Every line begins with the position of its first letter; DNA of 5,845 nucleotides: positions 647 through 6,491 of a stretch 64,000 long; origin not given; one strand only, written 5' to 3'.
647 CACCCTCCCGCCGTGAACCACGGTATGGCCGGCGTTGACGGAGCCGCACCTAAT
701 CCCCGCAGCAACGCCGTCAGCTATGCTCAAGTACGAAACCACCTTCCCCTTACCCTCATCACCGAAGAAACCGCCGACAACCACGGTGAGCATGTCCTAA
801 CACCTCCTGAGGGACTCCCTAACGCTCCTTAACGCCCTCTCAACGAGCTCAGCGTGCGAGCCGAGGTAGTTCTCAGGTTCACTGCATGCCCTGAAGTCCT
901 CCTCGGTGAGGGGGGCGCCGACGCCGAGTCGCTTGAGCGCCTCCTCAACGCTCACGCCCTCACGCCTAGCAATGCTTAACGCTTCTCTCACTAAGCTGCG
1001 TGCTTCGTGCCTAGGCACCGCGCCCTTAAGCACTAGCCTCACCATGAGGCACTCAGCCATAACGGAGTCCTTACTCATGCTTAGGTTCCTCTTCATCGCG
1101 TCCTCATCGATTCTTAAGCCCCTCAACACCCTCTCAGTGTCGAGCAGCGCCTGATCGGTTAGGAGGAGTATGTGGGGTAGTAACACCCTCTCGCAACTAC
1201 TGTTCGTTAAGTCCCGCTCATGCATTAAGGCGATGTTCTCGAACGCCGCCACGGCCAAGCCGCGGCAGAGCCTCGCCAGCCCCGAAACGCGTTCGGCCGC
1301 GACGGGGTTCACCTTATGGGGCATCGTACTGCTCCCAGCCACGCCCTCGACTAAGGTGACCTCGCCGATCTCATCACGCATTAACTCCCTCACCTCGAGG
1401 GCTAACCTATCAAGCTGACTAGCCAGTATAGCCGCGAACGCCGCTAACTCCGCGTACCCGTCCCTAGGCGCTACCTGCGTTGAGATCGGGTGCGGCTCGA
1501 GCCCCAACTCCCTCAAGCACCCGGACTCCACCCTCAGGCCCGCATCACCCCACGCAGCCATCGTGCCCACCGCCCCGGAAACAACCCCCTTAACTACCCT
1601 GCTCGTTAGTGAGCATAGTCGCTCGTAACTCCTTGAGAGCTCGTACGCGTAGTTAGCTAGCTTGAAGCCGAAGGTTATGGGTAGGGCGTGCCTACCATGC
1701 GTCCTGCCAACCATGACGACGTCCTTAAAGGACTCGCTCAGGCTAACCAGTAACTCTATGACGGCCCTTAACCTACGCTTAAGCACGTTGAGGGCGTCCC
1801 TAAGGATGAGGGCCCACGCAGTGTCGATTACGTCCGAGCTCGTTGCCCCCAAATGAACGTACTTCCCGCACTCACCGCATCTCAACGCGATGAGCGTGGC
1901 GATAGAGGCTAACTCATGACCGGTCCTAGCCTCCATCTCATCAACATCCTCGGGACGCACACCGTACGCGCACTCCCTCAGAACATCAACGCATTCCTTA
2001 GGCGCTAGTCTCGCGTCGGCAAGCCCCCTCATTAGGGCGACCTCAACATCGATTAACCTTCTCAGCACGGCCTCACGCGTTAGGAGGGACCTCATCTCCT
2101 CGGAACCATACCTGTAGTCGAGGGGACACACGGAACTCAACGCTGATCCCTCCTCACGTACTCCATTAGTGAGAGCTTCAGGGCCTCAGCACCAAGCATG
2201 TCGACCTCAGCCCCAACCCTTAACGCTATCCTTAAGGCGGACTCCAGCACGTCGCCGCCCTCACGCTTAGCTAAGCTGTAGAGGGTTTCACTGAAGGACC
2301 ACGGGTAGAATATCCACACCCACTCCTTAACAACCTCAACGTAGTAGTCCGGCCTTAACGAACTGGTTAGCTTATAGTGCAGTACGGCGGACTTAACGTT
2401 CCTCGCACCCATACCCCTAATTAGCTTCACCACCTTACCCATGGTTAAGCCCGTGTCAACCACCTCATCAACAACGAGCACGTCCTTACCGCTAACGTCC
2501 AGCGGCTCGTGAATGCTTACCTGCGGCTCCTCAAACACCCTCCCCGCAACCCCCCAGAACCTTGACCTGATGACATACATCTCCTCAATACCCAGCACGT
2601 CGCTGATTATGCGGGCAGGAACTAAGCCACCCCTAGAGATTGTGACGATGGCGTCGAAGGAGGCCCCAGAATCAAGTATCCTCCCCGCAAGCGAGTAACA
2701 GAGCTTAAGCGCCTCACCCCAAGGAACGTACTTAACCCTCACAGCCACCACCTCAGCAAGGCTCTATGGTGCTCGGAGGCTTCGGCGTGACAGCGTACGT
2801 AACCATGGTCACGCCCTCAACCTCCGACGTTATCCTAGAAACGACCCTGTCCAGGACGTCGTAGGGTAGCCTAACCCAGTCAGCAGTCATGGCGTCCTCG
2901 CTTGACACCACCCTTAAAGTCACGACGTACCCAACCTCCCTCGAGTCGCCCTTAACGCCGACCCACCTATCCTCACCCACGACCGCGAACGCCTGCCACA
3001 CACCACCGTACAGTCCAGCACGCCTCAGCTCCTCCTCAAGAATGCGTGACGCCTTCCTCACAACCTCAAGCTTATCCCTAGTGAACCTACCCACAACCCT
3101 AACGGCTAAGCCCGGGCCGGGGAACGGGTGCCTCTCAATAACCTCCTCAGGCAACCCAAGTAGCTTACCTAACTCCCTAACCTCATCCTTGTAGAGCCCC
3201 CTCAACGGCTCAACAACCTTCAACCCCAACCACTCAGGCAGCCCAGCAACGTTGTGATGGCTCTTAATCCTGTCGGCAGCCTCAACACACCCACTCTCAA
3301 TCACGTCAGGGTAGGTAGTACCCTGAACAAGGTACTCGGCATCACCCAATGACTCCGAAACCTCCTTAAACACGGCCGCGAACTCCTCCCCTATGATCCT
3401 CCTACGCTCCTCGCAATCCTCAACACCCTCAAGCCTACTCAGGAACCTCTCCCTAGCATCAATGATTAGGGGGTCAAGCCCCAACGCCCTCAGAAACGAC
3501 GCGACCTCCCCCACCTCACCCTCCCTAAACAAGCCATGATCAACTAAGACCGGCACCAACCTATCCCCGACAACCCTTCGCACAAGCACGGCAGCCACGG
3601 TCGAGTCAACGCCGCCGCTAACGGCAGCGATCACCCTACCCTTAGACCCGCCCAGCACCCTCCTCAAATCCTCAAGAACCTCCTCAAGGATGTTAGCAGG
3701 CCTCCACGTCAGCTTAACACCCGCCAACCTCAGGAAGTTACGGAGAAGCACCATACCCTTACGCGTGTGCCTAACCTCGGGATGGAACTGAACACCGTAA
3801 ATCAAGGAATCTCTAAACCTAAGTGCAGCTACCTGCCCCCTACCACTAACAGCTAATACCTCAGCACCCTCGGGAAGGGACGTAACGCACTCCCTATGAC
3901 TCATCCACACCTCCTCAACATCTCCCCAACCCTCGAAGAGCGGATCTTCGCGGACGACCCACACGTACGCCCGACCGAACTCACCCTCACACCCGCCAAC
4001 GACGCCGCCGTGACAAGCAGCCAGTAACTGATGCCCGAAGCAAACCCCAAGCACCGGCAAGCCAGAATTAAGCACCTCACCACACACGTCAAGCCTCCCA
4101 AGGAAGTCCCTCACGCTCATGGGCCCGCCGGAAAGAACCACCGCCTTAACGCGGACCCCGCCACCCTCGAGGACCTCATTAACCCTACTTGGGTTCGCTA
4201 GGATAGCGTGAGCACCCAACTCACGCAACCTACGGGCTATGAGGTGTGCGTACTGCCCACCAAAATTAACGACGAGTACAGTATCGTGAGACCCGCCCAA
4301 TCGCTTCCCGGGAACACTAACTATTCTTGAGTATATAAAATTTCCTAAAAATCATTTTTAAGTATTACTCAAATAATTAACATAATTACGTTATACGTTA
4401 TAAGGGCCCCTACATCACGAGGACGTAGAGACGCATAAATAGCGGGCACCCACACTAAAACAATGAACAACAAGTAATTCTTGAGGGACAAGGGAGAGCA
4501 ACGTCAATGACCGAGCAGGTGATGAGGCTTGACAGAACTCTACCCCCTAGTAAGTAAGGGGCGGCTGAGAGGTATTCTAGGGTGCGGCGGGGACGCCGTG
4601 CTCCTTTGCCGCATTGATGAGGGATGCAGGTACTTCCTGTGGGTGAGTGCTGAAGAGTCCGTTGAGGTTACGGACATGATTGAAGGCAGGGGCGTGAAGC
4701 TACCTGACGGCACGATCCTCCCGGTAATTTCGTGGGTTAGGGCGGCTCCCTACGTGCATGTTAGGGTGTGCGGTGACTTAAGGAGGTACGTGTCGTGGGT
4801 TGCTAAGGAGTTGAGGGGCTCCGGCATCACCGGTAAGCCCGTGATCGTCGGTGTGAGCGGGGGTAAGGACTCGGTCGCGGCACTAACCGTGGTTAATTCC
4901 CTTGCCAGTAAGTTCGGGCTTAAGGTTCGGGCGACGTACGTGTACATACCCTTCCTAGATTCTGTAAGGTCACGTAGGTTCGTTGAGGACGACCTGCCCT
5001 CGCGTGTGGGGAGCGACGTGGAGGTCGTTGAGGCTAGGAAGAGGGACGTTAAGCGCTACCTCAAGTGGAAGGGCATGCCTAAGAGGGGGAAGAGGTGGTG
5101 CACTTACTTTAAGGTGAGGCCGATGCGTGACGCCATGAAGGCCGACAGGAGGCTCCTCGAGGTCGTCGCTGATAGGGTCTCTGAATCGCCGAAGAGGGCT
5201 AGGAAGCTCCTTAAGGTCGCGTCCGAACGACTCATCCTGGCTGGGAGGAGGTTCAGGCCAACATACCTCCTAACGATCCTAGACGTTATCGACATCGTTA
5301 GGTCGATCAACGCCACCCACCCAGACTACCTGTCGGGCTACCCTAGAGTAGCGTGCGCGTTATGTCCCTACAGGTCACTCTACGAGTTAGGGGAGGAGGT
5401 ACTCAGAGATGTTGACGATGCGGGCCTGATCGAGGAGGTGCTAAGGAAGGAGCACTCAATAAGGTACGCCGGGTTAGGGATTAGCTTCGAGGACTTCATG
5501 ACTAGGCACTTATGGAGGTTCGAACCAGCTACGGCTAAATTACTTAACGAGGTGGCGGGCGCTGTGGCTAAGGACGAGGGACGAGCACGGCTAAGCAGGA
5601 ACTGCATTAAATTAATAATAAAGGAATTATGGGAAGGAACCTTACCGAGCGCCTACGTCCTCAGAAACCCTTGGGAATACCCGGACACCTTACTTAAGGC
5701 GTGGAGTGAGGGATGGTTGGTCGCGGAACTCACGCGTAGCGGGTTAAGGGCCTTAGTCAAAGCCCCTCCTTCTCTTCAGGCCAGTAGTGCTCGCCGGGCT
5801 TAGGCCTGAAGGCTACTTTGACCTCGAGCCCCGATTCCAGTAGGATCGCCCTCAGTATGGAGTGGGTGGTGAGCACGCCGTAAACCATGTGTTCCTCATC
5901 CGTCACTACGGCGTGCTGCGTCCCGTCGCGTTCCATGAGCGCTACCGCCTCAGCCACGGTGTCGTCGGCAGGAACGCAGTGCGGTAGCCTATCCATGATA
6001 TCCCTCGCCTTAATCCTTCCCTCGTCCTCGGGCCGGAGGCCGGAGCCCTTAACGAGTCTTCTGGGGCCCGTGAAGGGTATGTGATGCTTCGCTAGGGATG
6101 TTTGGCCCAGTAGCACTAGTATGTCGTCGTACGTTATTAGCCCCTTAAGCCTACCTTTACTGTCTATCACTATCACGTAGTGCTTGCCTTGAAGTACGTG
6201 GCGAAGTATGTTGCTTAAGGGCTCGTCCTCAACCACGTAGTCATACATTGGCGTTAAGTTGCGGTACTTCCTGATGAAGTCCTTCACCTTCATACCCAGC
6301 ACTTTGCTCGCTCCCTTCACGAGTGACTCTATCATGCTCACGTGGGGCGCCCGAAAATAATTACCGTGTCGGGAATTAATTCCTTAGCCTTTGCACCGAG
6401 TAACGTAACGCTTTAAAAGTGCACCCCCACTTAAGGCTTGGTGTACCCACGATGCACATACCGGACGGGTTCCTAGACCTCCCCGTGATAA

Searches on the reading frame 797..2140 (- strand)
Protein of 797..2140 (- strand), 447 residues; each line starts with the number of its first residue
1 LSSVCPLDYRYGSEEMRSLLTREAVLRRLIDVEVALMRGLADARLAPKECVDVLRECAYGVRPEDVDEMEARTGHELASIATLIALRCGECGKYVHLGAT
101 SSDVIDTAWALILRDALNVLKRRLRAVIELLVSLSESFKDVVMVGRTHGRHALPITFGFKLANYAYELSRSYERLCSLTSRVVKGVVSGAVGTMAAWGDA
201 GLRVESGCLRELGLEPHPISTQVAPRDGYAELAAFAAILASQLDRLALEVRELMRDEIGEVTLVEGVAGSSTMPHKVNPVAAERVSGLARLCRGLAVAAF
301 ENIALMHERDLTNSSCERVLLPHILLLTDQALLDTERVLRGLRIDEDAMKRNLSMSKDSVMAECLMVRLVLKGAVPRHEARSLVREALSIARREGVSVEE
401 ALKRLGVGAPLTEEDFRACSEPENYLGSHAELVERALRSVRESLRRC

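Call 59: search_protein_families(library=pfam, proteins=[window:797-2140:-])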
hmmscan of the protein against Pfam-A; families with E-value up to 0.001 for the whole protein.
window:797-2140:- (447 aa): 3 families
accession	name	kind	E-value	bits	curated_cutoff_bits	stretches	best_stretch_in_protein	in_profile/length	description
PF00206.25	Lyase_1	-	5.3e-45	154.6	27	1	32-290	31-308/312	Lyase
PF10397.14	ADSL_C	-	8.4e-08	32.9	32.7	1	360-436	3-79/79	Adenylosuccinate lyase C-terminus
PF08328.16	ASL_C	-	0.00098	19.6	35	0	308-379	4-73/115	Adenylosuccinate lyase C-terminal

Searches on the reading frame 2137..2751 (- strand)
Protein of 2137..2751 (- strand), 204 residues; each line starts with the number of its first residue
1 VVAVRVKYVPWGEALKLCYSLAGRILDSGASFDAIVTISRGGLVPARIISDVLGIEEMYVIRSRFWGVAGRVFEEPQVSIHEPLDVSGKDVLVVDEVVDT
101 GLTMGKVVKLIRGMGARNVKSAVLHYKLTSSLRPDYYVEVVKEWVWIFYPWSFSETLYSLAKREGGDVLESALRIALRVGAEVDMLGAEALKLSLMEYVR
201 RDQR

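Call 59: search_protein_families(library=pfam, proteins=[window:2137-2751:-])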
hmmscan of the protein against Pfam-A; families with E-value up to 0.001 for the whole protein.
window:2137-2751:- (204 aa): 1 family
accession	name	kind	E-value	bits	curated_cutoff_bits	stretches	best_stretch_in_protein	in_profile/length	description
PF00156.33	Pribosyltran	-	1.4e-24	86.7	26.3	1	11-152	8-152/158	Phosphoribosyl transferase domain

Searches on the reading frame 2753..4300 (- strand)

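Call 59: search_protein_families(library=pfam, proteins=[window:2753-4300:-])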
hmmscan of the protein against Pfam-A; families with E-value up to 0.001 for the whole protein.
window:2753-4300:- (515 aa): 4 families
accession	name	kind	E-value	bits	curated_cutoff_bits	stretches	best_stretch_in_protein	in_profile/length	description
PF00117.34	GATase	-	2.6e-36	125.5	22.8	1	9-190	1-187/190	Glutamine amidotransferase class-I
PF00958.27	GMP_synt_C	-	1.1e-33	115.6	27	1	423-513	1-91/92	GMP synthase C terminal domain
PF07722.19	Peptidase_C26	-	5.6e-10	39.8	20.5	1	125-175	166-219/219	Peptidase C26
PF02540.23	NAD_synthase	-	5.6e-09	35.9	21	0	222-281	20-80/242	NAD synthase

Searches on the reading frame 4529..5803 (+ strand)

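Call 59: search_protein_families(library=pfam, proteins=[window:4529-5803:+])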
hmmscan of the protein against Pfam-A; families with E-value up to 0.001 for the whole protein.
window:4529-5803:+ (424 aa): 1 family
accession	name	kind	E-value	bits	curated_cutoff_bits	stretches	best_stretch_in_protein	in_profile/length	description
PF01507.26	PAPS_reduct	-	8.5e-06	26.3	22.5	1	106-280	3-173/175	Phosphoadenosine phosphosulfate reductase domain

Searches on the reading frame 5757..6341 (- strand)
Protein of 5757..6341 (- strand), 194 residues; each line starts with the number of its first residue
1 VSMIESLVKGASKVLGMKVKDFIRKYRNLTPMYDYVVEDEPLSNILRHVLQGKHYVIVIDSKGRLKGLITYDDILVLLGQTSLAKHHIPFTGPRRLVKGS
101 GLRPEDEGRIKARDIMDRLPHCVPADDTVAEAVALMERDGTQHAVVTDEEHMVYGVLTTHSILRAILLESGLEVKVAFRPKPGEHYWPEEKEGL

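Call 59: search_protein_families(library=pfam, proteins=[window:5757-6341:-])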
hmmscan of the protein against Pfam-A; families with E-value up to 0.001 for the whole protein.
window:5757-6341:- (194 aa): 1 family
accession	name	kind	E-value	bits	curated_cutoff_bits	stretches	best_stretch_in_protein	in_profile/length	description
PF00571.33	CBS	-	3.6e-18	66.1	24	2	112-167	1-56/57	CBS domain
